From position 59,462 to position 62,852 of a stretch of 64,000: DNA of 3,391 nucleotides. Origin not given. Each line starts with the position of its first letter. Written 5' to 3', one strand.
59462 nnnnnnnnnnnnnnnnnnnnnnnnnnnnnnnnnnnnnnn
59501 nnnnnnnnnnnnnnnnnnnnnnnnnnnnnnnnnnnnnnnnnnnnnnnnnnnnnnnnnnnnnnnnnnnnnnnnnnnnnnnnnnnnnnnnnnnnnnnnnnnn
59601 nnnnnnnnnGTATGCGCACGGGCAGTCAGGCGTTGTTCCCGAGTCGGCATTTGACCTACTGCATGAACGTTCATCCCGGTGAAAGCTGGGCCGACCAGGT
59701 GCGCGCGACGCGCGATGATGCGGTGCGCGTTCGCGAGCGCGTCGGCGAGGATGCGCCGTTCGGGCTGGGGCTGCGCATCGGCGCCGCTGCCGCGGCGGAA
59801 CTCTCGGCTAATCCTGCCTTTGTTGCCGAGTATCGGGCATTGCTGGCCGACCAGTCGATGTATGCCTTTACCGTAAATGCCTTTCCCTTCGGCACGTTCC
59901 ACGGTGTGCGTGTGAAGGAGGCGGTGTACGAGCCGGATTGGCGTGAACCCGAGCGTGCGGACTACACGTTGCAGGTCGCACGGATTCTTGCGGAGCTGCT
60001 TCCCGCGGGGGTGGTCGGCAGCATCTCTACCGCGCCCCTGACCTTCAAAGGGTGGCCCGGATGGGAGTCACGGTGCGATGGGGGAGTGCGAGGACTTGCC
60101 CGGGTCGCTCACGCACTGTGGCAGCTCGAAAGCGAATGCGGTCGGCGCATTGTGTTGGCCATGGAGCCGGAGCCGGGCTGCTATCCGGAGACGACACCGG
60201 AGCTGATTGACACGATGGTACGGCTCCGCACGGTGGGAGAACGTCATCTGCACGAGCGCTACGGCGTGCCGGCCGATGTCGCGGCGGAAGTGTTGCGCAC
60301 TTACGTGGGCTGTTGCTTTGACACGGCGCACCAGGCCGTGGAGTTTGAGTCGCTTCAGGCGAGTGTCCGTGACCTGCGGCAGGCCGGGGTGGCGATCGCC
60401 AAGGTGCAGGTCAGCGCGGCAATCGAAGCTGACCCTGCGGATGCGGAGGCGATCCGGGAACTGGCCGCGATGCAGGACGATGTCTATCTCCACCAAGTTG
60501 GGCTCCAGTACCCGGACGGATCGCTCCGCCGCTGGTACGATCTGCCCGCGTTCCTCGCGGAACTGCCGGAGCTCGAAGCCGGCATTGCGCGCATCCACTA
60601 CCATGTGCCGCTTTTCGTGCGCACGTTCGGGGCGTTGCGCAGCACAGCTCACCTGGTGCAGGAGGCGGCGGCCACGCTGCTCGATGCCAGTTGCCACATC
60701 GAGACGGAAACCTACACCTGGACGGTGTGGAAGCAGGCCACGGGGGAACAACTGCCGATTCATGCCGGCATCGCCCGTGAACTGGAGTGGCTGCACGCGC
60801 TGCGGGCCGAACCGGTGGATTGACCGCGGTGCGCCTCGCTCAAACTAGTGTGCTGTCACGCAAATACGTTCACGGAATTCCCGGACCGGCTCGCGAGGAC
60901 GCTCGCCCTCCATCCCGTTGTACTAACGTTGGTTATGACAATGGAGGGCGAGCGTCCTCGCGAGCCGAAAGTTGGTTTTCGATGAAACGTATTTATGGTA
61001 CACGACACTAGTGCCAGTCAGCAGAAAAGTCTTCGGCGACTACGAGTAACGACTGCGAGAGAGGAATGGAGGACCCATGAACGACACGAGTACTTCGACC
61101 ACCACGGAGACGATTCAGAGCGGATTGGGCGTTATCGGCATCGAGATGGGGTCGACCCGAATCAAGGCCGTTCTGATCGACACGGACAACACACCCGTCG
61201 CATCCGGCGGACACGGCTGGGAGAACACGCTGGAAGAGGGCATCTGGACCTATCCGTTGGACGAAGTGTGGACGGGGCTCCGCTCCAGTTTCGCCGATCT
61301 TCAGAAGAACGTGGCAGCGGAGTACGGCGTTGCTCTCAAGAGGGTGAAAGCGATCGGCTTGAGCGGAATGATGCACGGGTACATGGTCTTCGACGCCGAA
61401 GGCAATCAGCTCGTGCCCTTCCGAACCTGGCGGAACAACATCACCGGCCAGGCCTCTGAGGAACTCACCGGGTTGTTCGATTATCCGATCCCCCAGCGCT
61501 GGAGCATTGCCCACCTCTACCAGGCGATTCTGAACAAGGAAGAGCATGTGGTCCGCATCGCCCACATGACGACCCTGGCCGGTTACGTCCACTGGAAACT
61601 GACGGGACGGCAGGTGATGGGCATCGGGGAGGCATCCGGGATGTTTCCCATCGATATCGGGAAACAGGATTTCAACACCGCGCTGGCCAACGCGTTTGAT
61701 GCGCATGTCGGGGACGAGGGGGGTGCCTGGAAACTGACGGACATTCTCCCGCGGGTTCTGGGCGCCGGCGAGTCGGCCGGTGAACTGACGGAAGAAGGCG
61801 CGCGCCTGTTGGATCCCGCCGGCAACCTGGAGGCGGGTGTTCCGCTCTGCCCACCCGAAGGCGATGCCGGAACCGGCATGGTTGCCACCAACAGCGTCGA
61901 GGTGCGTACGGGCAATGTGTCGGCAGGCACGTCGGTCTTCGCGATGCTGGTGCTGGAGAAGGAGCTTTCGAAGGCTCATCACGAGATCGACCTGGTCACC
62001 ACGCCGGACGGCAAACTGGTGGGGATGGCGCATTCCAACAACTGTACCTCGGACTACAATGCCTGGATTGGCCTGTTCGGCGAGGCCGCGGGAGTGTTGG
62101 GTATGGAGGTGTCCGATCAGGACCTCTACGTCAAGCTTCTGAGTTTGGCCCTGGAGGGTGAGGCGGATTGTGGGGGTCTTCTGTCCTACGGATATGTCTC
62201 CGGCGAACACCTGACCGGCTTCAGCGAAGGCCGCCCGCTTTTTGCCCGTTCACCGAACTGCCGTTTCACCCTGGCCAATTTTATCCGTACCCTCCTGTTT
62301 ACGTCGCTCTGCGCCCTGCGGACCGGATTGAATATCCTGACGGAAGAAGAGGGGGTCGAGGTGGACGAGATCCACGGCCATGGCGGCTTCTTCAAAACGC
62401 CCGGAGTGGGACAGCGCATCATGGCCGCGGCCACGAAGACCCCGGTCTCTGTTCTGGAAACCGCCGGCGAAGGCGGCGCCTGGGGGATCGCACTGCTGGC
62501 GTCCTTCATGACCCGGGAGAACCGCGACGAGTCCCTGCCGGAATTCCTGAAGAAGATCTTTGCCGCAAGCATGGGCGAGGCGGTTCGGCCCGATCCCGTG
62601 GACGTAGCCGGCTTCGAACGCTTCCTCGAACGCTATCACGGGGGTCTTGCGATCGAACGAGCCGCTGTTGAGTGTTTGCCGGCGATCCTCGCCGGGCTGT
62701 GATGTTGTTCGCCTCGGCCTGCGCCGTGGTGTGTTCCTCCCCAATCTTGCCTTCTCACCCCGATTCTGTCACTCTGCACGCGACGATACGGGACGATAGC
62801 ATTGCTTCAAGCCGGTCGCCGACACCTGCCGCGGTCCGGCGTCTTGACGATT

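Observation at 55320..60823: Translationally coupled eboB-C-F-D-E cluster (orphan ebo pathway) lacking eboA, in a glycan-degrader context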

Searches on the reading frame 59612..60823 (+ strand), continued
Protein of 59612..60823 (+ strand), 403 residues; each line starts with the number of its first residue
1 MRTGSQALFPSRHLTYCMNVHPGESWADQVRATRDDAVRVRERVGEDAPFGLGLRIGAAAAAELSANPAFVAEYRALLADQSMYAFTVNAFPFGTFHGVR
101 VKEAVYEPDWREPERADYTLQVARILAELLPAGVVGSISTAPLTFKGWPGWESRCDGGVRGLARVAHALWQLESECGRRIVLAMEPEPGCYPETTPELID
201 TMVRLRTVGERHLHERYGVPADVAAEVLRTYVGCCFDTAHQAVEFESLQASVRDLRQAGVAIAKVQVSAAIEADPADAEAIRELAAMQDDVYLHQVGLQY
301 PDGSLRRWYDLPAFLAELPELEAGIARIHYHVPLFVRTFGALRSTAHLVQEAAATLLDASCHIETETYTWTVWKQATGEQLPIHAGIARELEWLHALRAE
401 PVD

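Call 59: search_protein_families(library=ncbifam, proteins=[L074:7864-8775:+, L054:6571-7548:+, L034:6413-7420:+, L013:6038-7135:+, L089:6578-7531:+, L087:6541-7497:+, L081:6024-6893:+, L089:4700-5737:+, L048:8971-9909:+], max_evalue=0.00001)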
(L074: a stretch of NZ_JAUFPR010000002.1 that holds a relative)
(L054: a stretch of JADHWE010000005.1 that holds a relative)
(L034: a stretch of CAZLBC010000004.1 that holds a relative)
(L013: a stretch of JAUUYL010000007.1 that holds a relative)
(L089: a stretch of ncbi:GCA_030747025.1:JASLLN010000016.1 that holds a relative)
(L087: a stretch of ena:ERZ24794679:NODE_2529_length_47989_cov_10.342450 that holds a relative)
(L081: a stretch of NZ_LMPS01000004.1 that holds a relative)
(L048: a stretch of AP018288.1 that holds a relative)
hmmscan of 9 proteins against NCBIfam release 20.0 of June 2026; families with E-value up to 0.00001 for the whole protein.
L074:7864-8775:+ (304 aa): 19 families
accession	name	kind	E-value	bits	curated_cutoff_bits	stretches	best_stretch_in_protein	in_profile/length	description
NF035940.1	prenyl_rel_EboC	equivalog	5.7e-118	393.5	250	1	16-304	2-292/292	UbiA-like protein EboC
NF045897.1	SCO3242_trans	equivalog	6.6e-41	140.8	260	1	18-304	4-287/287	SCO3242 family prenyltransferase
NF009523.0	PRK12884.1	equivalog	2.6e-24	85.9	269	1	12-179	3-164/279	prenyltransferase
NF009521.0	PRK12882.1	equivalog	7e-23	81.2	296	1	14-183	6-171/280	geranylgeranylglycerol-phosphate geranylgeranyltransferase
NF005742.0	PRK07566.1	equivalog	4.5e-15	55.5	313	1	13-185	28-202/315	chlorophyll synthase ChlG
TIGR01473.1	cyoE_ctaB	equivalog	8e-14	52.1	210.3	1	16-146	3-133/281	heme o synthase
NF009522.0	PRK12883.1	equivalog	8.2e-13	48.5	353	1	16-160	6-145/279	geranylgeranylglycerol-phosphate geranylgeranyltransferase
TIGR01476.1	chlor_syn_BchG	subfamily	1.5e-11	44.2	212.3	1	17-169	4-159/283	(bacterio)chlorophyll synthase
NF003349.0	PRK04375.1-2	equivalog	2e-11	43.7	246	1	9-175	21-188/318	heme o synthase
TIGR02056.1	ChlG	equivalog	2.9e-11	43.5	436.45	1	15-167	18-169/306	chlorophyll synthase ChlG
NF009058.0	PRK12392.1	subfamily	2.4e-10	40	494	1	6-120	7-121/333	bacteriochlorophyll c synthase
NF003348.0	PRK04375.1-1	equivalog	4.9e-09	36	285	1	15-142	5-131/292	heme o synthase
NF008978.0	PRK12324.1-4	equivalog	5.6e-09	35.4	207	1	16-213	35-231/322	decaprenyl-phosphate phosphoribosyltransferase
TIGR01474.1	ubiA_proteo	equivalog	1.2e-08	34.8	275.45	1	17-182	8-173/282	4-hydroxybenzoate octaprenyltransferase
NF009513.0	PRK12872.1-3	equivalog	1.7e-08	34.4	288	1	6-188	5-185/293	prenyltransferase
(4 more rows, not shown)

L054:6571-7548:+ (326 aa): 14 families
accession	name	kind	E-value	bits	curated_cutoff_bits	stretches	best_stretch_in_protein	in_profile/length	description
NF035940.1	prenyl_rel_EboC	equivalog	1.5e-40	139.5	250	1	36-322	1-288/292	UbiA-like protein EboC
NF045897.1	SCO3242_trans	equivalog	1.9e-36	126.1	260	1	36-321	1-282/287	SCO3242 family prenyltransferase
NF009523.0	PRK12884.1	equivalog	1.3e-26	93.4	269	1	33-202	3-169/279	prenyltransferase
NF009521.0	PRK12882.1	equivalog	1.5e-24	86.8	296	1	33-198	4-169/280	geranylgeranylglycerol-phosphate geranylgeranyltransferase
NF009522.0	PRK12883.1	equivalog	4.8e-13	49.2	353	1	82-203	49-169/279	geranylgeranylglycerol-phosphate geranylgeranyltransferase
NF006088.0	PRK08238.1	equivalog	1.3e-11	43.8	351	1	58-188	213-347/482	UbiA family prenyltransferase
TIGR01474.1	ubiA_proteo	equivalog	2.9e-11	43.4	275.45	1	65-215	34-188/282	4-hydroxybenzoate octaprenyltransferase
TIGR01473.1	cyoE_ctaB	equivalog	1.9e-09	37.7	210.3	1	56-197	20-166/281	heme o synthase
TIGR01475.1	ubiA_other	subfamily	1.1e-08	34.9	180.8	1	54-202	20-167/282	UbiA-like polyprenyltransferase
NF009513.0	PRK12872.1-3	equivalog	1.7e-08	34.3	288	1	34-200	12-183/293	prenyltransferase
NF008977.0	PRK12324.1-2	equivalog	5e-08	32.7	234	1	82-205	48-172/297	decaprenyl-phosphate phosphoribosyltransferase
NF005742.0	PRK07566.1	equivalog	1.3e-07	31.1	313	1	83-145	79-141/315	chlorophyll synthase ChlG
NF009058.0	PRK12392.1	subfamily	4e-07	29.4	494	1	88-156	70-138/333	bacteriochlorophyll c synthase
NF003349.0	PRK04375.1-2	equivalog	3.1e-06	26.6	246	1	33-192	24-185/318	heme o synthase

L034:6413-7420:+ (336 aa): 9 families
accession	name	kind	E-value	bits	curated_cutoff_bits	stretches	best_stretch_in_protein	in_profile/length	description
NF035940.1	prenyl_rel_EboC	equivalog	4.2e-41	141.2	250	1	29-335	1-291/292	UbiA-like protein EboC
NF045897.1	SCO3242_trans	equivalog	9.1e-34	117.3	260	1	29-336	1-287/287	SCO3242 family prenyltransferase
NF009523.0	PRK12884.1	equivalog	1.3e-19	70.4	269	1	72-191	38-151/279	prenyltransferase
NF009521.0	PRK12882.1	equivalog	2.3e-18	66.4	296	1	25-221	3-184/280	geranylgeranylglycerol-phosphate geranylgeranyltransferase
NF009522.0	PRK12883.1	equivalog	2e-08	34.1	353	1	72-188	38-148/279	geranylgeranylglycerol-phosphate geranylgeranyltransferase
NF009512.0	PRK12872.1-1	equivalog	3.8e-08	33.2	278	1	70-182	39-149/303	geranylgeranylglycerol-phosphate geranylgeranyltransferase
TIGR01476.1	chlor_syn_BchG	subfamily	4.1e-07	29.7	212.3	1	90-188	57-154/283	(bacterio)chlorophyll synthase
NF005742.0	PRK07566.1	equivalog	7.7e-07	28.5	313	1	89-177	84-169/315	chlorophyll synthase ChlG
TIGR02056.1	ChlG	equivalog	1.5e-06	28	436.45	1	73-162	58-146/306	chlorophyll synthase ChlG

L013:6038-7135:+ (366 aa): 9 families
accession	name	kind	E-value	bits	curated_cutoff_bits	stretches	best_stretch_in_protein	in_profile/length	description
NF035940.1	prenyl_rel_EboC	equivalog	5.2e-42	144.2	250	1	76-363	1-289/292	UbiA-like protein EboC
NF045897.1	SCO3242_trans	equivalog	7.2e-37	127.5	260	1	76-363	1-284/287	SCO3242 family prenyltransferase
NF009521.0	PRK12882.1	equivalog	4.3e-19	68.8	296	1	72-244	3-170/280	geranylgeranylglycerol-phosphate geranylgeranyltransferase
NF009523.0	PRK12884.1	equivalog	7.3e-15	54.9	269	1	74-248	4-170/279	prenyltransferase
NF009522.0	PRK12883.1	equivalog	1.4e-11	44.4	353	1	74-270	3-194/279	geranylgeranylglycerol-phosphate geranylgeranyltransferase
NF005742.0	PRK07566.1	equivalog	3.3e-07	29.7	313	1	114-198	66-151/315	chlorophyll synthase ChlG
TIGR01476.1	chlor_syn_BchG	subfamily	1.4e-06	28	212.3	1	114-257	38-176/283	(bacterio)chlorophyll synthase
TIGR02056.1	ChlG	equivalog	4.7e-06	26.4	436.45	1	112-228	52-169/306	chlorophyll synthase ChlG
NF004749.0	PRK06080.1-1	equivalog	9.2e-06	25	277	0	66-175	11-115/311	1,4-dihydroxy-2-naphthoate polyprenyltransferase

L089:6578-7531:+ (317 aa): 12 families
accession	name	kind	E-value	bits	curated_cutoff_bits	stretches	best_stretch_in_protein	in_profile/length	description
NF035940.1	prenyl_rel_EboC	equivalog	1.1e-33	116.9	250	1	24-314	1-289/292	UbiA-like protein EboC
NF045897.1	SCO3242_trans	equivalog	1.8e-26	93.4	260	1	24-314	1-284/287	SCO3242 family prenyltransferase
NF009523.0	PRK12884.1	equivalog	1.2e-18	67.3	269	1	22-177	4-154/279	prenyltransferase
NF009521.0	PRK12882.1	equivalog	8.7e-16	58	296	1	22-160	5-139/280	geranylgeranylglycerol-phosphate geranylgeranyltransferase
NF009522.0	PRK12883.1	equivalog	4.7e-10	39.4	353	1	47-160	23-137/279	geranylgeranylglycerol-phosphate geranylgeranyltransferase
NF006088.0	PRK08238.1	equivalog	8.5e-10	37.9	351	1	46-184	215-351/482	UbiA family prenyltransferase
TIGR01474.1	ubiA_proteo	equivalog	5.9e-09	35.8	275.45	1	44-188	26-165/282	4-hydroxybenzoate octaprenyltransferase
TIGR01475.1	ubiA_other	subfamily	1.2e-08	34.8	180.8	1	43-177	23-154/282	UbiA-like polyprenyltransferase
NF009513.0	PRK12872.1-3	equivalog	1.4e-06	28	288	1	24-172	14-165/293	prenyltransferase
NF008977.0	PRK12324.1-2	equivalog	1.9e-06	27.5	234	1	42-171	21-150/297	decaprenyl-phosphate phosphoribosyltransferase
TIGR01476.1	chlor_syn_BchG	subfamily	2.9e-06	26.9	212.3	1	43-172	21-155/283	(bacterio)chlorophyll synthase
NF008978.0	PRK12324.1-4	equivalog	2.9e-06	26.5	207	1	42-185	51-194/322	decaprenyl-phosphate phosphoribosyltransferase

L087:6541-7497:+ (318 aa): 11 families
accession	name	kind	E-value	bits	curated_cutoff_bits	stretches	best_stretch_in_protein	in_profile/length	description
NF035940.1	prenyl_rel_EboC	equivalog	1.8e-30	106.3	250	1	25-317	1-291/292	UbiA-like protein EboC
NF045897.1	SCO3242_trans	equivalog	5.9e-24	85.1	260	1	25-172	1-142/287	SCO3242 family prenyltransferase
NF009523.0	PRK12884.1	equivalog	3.8e-13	49.2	269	1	48-186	24-161/279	prenyltransferase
NF009521.0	PRK12882.1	equivalog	9.2e-12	44.8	296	1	23-168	5-146/280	geranylgeranylglycerol-phosphate geranylgeranyltransferase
NF006088.0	PRK08238.1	equivalog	3.9e-08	32.4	351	1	48-150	216-319/482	UbiA family prenyltransferase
TIGR01475.1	ubiA_other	subfamily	5.5e-08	32.6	180.8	1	55-189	32-167/282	UbiA-like polyprenyltransferase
TIGR01474.1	ubiA_proteo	equivalog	2.8e-07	30.3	275.45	1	43-153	24-135/282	4-hydroxybenzoate octaprenyltransferase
NF009525.0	PRK12887.1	equivalog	1.5e-06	27.7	226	1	56-167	51-163/310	homogentisate phytyltransferase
NF009522.0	PRK12883.1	equivalog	1.7e-06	27.7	353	1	54-140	32-118/279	geranylgeranylglycerol-phosphate geranylgeranyltransferase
NF008977.0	PRK12324.1-2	equivalog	3.5e-06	26.6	234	1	43-149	21-127/297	decaprenyl-phosphate phosphoribosyltransferase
NF009515.0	PRK12874.1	equivalog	6.4e-06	25.7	392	1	69-198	62-183/291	4-hydroxybenzoate polyprenyltransferase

L081:6024-6893:+ (290 aa): 2 families
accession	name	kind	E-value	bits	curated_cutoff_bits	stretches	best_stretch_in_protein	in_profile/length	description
NF035937.1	EboA_family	subfamily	4.7e-65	219.5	320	1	14-225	3-219/219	EboA family metabolite traffic protein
NF035938.1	EboA_domain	domain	4.7e-54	182.4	50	1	85-224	2-140/140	EboA domain-containing protein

L089:4700-5737:+ (345 aa): 3 families
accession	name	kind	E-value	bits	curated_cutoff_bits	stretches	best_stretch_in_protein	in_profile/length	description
TIGR02716.1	C20_methyl_CrtF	equivalog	6.9e-19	68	276.1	1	160-290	139-266/306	bacteriochlorophyllide d C-20 methyltransferase BchU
NF053543.1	FlxJ_fam_MTase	equivalog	1.6e-16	60.2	560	1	171-291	178-299/352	FlxJ family methyltransferase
NF043040.1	corrin_prot_MT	hypoth_equivalog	4.6e-06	26.2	180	1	172-301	43-173/216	corrinoid protein-associated methyltransferase CpaM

L048:8971-9909:+ (313 aa): 12 families
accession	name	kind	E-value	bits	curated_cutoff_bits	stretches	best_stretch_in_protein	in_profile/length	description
NF035940.1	prenyl_rel_EboC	equivalog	2.9e-123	410.9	250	1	18-313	2-292/292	UbiA-like protein EboC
NF045897.1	SCO3242_trans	equivalog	7.4e-39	134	260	1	19-313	3-287/287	SCO3242 family prenyltransferase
NF009523.0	PRK12884.1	equivalog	2.6e-22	79.3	269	1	16-188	5-165/279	prenyltransferase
NF009521.0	PRK12882.1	equivalog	9.8e-22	77.5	296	1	14-241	4-222/280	geranylgeranylglycerol-phosphate geranylgeranyltransferase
NF005742.0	PRK07566.1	equivalog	1.6e-13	50.5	313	1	11-190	24-199/315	chlorophyll synthase ChlG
TIGR01476.1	chlor_syn_BchG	subfamily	3.6e-10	39.8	212.3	1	18-214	3-197/283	(bacterio)chlorophyll synthase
TIGR01474.1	ubiA_proteo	equivalog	1.1e-09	38.3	275.45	1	54-195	35-172/282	4-hydroxybenzoate octaprenyltransferase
TIGR01473.1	cyoE_ctaB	equivalog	1.6e-09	38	210.3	1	46-186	31-166/281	heme o synthase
NF009522.0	PRK12883.1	equivalog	6.7e-09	35.6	353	1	16-214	4-190/279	geranylgeranylglycerol-phosphate geranylgeranyltransferase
NF009058.0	PRK12392.1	subfamily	1e-07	31.4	494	1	15-139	14-132/333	bacteriochlorophyll c synthase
TIGR02056.1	ChlG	equivalog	5e-07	29.6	436.45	1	13-143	14-137/306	chlorophyll synthase ChlG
NF008977.0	PRK12324.1-2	equivalog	6.9e-06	25.7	234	1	76-151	53-130/297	decaprenyl-phosphate phosphoribosyltransferase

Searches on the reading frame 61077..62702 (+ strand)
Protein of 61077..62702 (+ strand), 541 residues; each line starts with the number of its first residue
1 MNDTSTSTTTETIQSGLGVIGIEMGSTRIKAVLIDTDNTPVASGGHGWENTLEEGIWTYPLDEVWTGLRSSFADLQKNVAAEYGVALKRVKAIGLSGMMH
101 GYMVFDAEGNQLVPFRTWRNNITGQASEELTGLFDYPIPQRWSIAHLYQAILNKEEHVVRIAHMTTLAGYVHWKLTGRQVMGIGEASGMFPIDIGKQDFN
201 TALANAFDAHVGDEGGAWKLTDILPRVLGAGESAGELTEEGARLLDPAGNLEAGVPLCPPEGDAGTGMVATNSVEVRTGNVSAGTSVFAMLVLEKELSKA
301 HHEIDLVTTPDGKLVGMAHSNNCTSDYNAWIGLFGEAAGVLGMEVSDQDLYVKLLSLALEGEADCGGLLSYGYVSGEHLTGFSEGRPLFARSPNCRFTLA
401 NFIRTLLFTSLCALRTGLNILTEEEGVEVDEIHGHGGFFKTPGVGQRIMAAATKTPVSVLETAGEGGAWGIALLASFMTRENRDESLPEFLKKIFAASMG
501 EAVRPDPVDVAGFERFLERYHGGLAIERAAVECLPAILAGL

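Call 3: search_protein_families(library=pfam, proteins=[window:61077-62702:+])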
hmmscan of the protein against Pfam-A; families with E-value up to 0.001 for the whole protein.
window:61077-62702:+ (541 aa): 2 families
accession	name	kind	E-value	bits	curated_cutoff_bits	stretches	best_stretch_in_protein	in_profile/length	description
PF02782.22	FGGY_C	-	2.9e-33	115.8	27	1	280-477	2-196/198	FGGY family of carbohydrate kinases, C-terminal domain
PF00370.27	FGGY_N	-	1.4e-17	64.5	28.8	1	19-245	2-224/245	FGGY family of carbohydrate kinases, N-terminal domain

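Call 4: search_protein_families(library=ncbifam, proteins=[window:61077-62702:+])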
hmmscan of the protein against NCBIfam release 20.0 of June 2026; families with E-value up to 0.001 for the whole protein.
window:61077-62702:+ (541 aa): 5 families
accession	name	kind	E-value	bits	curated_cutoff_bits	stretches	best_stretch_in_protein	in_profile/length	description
TIGR01312.1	XylB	equivalog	1.3e-32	113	380.25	1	20-521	1-477/481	xylulokinase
NF011601.0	PRK15027.1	equivalog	1.8e-08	33.2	912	1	20-301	3-271/484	xylulokinase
NF003154.0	PRK04123.1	equivalog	3.7e-06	25.9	428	0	423-521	437-531/554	ribulokinase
TIGR01314.1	gntK_FGGY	equivalog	1.3e-05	24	648.55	1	19-189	2-179/505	gluconokinase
NF008187.0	PRK10939.1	equivalog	3.5e-05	22.6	528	0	20-130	7-112/521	autoinducer-2 kinase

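Call 57: find_encoding_contigs(protein=window:61077-62702:+, flank=10000, max_places=3)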
Protein window:61077-62702:+ (541 aa): 11 contigs read that carry it; 3 places shown.
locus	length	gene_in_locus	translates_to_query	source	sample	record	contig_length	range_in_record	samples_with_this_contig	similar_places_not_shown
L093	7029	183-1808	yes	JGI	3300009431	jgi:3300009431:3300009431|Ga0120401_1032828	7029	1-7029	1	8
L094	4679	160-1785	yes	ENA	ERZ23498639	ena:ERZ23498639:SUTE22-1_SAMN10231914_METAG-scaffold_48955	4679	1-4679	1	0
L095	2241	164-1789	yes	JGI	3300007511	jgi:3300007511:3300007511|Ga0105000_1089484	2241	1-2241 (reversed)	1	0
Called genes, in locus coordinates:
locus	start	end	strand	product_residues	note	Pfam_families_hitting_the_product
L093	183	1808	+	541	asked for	PF00370:FGGY_N, PF02782:FGGY_C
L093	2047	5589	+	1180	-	PF00496:SBP_bac_5, PF00528:BPD_transp_1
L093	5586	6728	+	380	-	PF12911:OppC_N, PF00528:BPD_transp_1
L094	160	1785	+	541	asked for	PF00370:FGGY_N, PF02782:FGGY_C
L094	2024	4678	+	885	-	?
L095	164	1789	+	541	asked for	PF00370:FGGY_N, PF02782:FGGY_C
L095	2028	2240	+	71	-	?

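Call 61: find_homologous_proteins(query=window:61077-62702:+, max_evalue=1e-20)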
Query window:61077-62702:+ (541 aa): 8000 proteins with E <= 1e-20 among 8000 candidates; the best 120 are listed.
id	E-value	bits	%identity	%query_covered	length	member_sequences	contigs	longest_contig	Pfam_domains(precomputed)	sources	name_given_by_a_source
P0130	0.0e+0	1227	100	100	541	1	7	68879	PF00370.28,PF02782.23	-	-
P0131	8.4e-294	993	80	99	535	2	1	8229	PF00370.28,PF02782.23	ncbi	-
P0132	3.3e-292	988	82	99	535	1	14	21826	PF00370.28,PF02782.23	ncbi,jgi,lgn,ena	-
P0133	1.1e-290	983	82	99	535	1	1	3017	PF00370.28,PF02782.23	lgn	-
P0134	2.8e-289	978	80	99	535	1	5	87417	PF00370.28,PF02782.23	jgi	-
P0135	6.8e-289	977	79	99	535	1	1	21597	PF00370.28,PF02782.23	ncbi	-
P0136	4.2e-288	975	80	99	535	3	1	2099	PF00370.28,PF02782.23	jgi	jgi:sugar (pentulose or hexulose) kinase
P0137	3.6e-287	971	80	99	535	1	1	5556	PF00370.28,PF02782.23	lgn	-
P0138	1.6e-286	969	78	99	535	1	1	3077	PF00370.28,PF02782.23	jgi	jgi:sugar (pentulose or hexulose) kinase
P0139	7.1e-286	967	80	99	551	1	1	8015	PF00370.28,PF02782.23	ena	-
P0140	1.2e-285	966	79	99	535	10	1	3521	PF00370.28,PF02782.23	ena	-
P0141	5.3e-285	964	78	99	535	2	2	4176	PF00370.28,PF02782.23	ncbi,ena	-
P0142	7.4e-285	964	79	99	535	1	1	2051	PF00370.28,PF02782.23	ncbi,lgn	-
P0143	8.6e-285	964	79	98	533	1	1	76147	PF00370.28,PF02782.23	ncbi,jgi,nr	ncbi:MAG: ATPase [Verrucomicrobia bacterium]|jgi:sugar (pentulose or hexulose) kinase|nr:ATPase [Ver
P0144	1.0e-284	963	80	99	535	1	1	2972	PF00370.28,PF02782.23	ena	-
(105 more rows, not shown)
